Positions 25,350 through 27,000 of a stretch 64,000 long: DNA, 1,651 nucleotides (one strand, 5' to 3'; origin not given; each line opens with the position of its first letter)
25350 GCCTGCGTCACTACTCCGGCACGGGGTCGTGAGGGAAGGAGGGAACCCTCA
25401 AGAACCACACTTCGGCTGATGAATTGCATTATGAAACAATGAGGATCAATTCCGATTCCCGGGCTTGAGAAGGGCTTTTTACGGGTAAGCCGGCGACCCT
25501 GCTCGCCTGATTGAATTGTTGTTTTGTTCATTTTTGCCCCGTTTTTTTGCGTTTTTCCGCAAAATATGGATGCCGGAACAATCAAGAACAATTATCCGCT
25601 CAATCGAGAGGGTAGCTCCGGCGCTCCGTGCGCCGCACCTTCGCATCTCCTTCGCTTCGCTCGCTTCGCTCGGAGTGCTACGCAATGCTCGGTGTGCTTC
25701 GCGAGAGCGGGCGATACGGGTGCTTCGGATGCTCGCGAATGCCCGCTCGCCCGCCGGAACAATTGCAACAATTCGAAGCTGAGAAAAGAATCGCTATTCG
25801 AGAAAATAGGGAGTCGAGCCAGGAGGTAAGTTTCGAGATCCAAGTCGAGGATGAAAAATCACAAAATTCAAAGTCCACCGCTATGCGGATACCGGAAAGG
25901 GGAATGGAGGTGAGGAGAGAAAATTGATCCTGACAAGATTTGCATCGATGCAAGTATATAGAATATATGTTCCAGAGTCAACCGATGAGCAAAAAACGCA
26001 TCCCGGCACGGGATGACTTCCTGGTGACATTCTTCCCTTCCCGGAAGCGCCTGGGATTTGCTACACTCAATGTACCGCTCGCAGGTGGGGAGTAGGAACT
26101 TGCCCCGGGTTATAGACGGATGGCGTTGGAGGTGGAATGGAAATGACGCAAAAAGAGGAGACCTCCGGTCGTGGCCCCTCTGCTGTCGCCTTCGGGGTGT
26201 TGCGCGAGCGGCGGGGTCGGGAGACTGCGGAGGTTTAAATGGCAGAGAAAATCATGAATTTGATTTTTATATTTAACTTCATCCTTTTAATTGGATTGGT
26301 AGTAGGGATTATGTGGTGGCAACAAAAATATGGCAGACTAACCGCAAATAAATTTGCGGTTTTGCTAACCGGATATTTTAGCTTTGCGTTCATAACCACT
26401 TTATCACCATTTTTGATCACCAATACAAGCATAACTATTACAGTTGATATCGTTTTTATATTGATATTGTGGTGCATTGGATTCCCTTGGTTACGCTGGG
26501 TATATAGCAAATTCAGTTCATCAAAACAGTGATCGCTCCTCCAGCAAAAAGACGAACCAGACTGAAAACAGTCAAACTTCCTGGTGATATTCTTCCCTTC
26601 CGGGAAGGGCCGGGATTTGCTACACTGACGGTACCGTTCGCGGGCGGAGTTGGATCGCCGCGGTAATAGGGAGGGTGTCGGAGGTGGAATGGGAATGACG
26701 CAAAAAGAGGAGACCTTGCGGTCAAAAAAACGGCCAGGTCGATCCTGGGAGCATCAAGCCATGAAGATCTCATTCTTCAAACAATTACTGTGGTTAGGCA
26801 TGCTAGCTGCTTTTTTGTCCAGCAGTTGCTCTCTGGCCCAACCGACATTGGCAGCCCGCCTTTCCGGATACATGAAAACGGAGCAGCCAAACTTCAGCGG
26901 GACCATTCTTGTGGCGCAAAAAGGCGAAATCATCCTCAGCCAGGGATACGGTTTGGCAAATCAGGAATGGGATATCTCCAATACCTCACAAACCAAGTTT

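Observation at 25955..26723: A conserved ~150-217-nt leader element in three direct copies, each fused to a different AT-rich cargo gene: a candidate novel cis-regulatory RNA or cassette system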

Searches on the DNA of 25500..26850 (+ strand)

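Call 15: search_rna_families(source=window, start=25500, end=26850, threshold=evalue, max_evalue=10, show_alignments=2)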
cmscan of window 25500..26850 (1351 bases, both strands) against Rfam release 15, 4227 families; matches with E-value up to 10: 6.
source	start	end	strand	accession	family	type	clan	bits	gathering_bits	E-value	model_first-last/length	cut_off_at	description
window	26756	26813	+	RF01615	ceN111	Gene; snRNA; snoRNA; CD-box;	-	18.3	43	4.2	1-70/70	no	Nematode snoRNA ceN111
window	26231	26325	+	RF00636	NRON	Gene;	-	14.7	50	0.16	1-370/370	no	ncRNA Repressor of NFAT (nuclear factor of activated T cells)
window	26467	26526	+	RF00667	mir-33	Gene; miRNA;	-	14.6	50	5.8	1-69/69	no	mir-33 microRNA precursor family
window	26520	26637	-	RF02204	WT1-AS_2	Gene; lncRNA;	-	13.3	45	8.8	1-137/137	no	WT1 antisense RNA conserved region 2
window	25991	26055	+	RF00706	mir-263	Gene; miRNA;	CL00093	13.3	51.3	9.6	1-86/86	no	mir-263 microRNA precursor family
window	26341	26390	-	RF01407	STnc560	Gene; sRNA;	-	12.5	55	9.9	72-125/214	no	STnc560 Hfq binding RNA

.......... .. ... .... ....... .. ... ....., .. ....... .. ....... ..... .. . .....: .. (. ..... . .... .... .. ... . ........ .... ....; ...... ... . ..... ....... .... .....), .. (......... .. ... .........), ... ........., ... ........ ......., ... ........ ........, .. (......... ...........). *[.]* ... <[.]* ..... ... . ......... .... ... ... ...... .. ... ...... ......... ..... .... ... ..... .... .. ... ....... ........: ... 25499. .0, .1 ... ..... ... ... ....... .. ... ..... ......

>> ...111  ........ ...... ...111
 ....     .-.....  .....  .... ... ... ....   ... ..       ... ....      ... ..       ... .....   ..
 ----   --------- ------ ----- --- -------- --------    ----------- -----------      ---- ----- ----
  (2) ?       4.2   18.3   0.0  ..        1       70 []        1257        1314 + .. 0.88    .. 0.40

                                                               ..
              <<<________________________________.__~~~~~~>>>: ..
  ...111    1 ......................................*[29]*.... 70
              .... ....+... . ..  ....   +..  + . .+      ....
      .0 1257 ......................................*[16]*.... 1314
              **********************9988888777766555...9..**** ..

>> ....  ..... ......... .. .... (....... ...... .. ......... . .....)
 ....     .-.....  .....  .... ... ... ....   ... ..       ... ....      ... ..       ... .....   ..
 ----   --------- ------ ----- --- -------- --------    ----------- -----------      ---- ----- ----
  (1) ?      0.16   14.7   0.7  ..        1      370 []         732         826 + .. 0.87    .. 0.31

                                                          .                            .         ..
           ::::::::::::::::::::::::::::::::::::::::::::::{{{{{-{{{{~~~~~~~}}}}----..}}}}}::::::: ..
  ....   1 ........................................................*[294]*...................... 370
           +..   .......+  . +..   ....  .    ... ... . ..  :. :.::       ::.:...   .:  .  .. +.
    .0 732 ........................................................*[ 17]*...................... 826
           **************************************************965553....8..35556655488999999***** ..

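Call 47: search_dna_similar(query=window:25955-26245:+, collection=plasmids, mode=distant, max_evalue=0.01, max_rows=10)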
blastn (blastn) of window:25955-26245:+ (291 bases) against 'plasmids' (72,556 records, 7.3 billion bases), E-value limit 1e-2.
No match.

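Call 48: search_dna_similar(query=window:25955-26245:+, collection=phages, mode=distant, max_evalue=0.01, max_rows=10)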
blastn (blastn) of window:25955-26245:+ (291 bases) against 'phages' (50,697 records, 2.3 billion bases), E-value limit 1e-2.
No match.
